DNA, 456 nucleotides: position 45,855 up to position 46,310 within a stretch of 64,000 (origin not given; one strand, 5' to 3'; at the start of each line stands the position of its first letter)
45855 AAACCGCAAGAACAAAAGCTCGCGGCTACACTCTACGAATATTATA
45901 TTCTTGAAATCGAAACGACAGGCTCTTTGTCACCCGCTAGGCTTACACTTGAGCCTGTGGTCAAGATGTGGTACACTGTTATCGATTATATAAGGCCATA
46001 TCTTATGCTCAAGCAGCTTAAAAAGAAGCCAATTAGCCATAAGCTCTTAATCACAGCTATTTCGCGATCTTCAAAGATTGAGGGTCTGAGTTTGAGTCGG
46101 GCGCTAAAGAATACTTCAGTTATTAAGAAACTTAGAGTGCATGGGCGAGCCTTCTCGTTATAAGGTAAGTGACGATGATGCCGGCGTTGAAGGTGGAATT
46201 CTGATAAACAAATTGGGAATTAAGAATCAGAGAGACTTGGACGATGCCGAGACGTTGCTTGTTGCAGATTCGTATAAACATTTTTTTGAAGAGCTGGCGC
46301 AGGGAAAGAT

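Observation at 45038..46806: Low-GC islet at the 3' side of an intron-containing tRNA carrying a FicT/FicA-like toxin-antitoxin pair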

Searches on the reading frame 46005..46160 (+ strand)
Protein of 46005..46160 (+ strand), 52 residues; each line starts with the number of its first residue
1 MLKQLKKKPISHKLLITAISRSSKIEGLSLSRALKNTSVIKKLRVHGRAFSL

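Call 28: search_solved_structures(query=window:46005-46160:+, max_evalue=10, show_alignments=3)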
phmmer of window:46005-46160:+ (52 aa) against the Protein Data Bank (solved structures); distinct sequences matched with E-value up to 10: 1.
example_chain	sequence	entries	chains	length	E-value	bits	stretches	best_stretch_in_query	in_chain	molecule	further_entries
24yw_R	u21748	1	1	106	1.1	13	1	22-49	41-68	Large ribosomal subunit protein bL21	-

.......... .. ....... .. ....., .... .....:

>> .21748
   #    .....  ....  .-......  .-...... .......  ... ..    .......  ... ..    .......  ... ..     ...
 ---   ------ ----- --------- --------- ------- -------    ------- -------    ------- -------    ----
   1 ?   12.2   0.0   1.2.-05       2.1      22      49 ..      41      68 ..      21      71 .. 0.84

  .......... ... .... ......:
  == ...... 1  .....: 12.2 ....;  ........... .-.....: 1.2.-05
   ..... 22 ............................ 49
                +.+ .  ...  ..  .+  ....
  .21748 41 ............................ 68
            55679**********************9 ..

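Call 35: search_solved_structures(query=A2, max_evalue=10, show_alignments=4)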
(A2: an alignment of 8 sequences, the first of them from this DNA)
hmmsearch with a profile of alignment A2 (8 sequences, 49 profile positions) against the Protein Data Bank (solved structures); distinct sequences matched with E-value up to 10: 0.

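Call 36: search_protein_families(library=pfam, alignment_id=A2, max_evalue=10)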
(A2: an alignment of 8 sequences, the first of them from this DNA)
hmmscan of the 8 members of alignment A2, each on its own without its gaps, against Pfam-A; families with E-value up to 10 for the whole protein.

A. member 1, seq(52 aa): 1 family
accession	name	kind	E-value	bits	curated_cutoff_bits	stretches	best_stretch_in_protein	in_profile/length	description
PF13776.11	DUF4172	-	0.029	15.1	25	1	6-44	43-81/82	Domain of unknown function (DUF4172)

B. families by the number of members that match (of 8 scanned): 3 families
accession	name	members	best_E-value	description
PF10832.13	YhfG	1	0.016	YhfG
PF18452.7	Ig_6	1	0.025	Immunoglobulin domain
PF13776.11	DUF4172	1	0.029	Domain of unknown function (DUF4172)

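Call 51: find_related_loci(query=A4, collection=metagenome_contigs, flank=2500)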
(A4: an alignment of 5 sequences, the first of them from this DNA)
Query A4 (52 aa) in metagenome_contigs; peptide patterns used: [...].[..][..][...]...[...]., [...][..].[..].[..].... (x = any residue, [..] = any of these).
183 stretches matched a pattern; 50 encode a relative of the query (tblastn E <= 1e-3); 50 distinct loci.
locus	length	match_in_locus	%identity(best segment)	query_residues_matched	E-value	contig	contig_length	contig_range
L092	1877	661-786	64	11-52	3e-14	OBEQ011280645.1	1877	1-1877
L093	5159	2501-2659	60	1-52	1e-13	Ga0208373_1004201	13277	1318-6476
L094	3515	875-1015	64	6-52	1e-13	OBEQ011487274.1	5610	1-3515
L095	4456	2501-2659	60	1-52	1e-13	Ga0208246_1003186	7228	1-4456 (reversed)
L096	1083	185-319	62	8-52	1e-13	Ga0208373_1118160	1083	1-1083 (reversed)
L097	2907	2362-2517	62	1-52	2e-13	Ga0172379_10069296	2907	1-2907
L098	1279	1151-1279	63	8-50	5e-13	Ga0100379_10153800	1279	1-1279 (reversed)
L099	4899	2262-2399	59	7-52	1e-12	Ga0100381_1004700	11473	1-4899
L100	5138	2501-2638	57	7-52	6e-12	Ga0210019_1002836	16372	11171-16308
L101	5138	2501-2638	57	7-52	6e-12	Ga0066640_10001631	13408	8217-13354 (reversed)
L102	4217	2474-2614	55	6-52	9e-12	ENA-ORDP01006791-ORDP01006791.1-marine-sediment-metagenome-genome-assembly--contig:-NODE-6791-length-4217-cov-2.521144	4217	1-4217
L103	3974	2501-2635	65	7-52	9e-12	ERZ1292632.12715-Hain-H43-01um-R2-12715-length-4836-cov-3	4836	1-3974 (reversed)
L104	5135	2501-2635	56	8-52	1e-11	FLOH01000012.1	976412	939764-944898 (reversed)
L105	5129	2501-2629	58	10-52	2e-11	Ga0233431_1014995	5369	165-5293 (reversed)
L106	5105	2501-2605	71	18-52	2e-11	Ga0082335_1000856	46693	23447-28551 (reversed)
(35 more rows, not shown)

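Call 57: search_protein_families(library=padloc, proteins=[window:46005-46160:+], max_evalue=0.01)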
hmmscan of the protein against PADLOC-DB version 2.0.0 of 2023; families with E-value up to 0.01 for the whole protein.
window:46005-46160:+ (52 aa): 0 families

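Call 69: search_solved_structures(query=A5, max_evalue=10, show_alignments=2)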
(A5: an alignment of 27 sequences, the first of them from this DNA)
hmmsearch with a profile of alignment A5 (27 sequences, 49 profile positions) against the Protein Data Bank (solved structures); distinct sequences matched with E-value up to 10: 2.
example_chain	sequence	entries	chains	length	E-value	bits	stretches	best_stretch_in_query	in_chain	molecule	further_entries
9vke_A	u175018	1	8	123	0.29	14.1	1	27-44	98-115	De novo designed zinc hydrolase 11-7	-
3x1t_D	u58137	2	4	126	1.6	11.7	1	5-37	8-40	Histone H2B type 1-A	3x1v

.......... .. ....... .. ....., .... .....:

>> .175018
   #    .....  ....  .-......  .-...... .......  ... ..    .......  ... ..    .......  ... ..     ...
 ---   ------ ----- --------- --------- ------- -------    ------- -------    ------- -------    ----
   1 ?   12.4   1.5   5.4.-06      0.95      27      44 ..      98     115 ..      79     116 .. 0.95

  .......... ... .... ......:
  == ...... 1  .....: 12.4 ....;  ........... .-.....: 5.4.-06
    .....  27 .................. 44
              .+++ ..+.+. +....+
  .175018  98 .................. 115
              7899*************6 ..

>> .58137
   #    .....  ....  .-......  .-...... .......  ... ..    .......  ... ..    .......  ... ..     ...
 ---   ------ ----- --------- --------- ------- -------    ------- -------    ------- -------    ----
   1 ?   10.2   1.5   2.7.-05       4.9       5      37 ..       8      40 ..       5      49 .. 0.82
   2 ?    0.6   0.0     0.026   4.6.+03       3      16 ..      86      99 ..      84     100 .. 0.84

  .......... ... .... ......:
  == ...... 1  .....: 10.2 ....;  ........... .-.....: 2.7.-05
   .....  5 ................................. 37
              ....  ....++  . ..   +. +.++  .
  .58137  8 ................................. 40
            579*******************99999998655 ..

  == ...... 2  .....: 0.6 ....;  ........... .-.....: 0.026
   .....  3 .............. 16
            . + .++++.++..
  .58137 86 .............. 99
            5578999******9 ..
